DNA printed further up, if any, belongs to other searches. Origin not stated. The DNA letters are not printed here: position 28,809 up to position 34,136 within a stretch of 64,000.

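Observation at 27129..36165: Three-gene secreted/outer-membrane cluster built around a 1676-aa giant protein with no recognisable family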

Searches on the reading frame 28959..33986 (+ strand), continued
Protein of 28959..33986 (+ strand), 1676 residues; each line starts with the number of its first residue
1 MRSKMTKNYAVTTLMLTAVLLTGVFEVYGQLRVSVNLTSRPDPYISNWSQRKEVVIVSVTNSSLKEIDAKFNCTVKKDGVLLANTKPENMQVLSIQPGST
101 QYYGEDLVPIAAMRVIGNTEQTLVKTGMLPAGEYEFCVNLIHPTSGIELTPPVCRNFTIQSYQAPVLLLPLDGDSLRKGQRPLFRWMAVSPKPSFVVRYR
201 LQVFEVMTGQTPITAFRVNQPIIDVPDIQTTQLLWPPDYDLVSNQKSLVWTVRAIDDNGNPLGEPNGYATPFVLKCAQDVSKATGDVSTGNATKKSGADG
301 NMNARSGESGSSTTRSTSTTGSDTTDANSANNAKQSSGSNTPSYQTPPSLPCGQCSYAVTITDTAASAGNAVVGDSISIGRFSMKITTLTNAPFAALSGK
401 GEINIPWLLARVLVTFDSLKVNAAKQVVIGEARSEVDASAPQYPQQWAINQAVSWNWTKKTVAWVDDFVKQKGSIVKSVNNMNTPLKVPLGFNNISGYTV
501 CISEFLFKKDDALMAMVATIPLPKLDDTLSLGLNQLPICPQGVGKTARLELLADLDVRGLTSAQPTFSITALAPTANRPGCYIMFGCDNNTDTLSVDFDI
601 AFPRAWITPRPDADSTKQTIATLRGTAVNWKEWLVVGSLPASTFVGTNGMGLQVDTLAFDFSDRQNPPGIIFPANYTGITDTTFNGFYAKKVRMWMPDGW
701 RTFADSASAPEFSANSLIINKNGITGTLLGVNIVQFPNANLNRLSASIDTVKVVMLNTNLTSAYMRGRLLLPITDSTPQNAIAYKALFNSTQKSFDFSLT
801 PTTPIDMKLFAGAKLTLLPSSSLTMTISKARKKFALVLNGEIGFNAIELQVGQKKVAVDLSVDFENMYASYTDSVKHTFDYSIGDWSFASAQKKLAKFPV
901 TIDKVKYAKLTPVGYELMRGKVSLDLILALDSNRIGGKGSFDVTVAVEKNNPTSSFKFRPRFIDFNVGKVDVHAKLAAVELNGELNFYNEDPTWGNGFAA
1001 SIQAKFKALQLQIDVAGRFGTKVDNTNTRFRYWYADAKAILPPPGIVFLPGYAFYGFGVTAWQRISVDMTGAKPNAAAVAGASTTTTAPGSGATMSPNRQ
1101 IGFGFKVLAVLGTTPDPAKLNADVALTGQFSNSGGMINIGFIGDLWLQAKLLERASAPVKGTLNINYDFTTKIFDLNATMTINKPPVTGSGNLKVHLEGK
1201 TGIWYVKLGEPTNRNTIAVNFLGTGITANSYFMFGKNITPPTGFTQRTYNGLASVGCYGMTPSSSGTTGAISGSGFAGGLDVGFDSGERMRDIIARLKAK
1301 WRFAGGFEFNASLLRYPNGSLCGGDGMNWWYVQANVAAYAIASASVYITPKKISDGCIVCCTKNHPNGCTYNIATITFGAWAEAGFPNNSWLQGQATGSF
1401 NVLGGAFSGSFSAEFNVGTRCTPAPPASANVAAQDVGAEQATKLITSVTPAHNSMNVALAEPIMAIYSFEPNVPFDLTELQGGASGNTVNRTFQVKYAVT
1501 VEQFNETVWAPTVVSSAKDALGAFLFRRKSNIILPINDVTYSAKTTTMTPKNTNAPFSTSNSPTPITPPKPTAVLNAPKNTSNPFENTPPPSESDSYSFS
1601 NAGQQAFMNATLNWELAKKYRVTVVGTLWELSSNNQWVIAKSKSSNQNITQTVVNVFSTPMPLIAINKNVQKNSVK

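Call 105: search_protein_families(library=pfam, proteins=[L006:7017-7760:+], max_evalue=0.001)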
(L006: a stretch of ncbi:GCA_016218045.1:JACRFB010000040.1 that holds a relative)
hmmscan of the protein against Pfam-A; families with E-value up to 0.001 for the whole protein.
L006:7017-7760:+ (248 aa): 0 families

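Call 112: search_protein_families(library=pfam, proteins=[P0030, P0039], max_evalue=0.01)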
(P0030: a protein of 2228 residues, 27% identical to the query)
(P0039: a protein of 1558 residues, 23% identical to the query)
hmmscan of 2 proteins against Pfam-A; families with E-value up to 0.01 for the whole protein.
P0030 (2228 aa): 1 family
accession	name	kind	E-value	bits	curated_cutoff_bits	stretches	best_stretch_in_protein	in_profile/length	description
PF13205.12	Big_5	-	0.001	20.2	23.6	0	1661-1754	8-84/105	Bacterial Ig-like domain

P0039 (1558 aa): 0 families
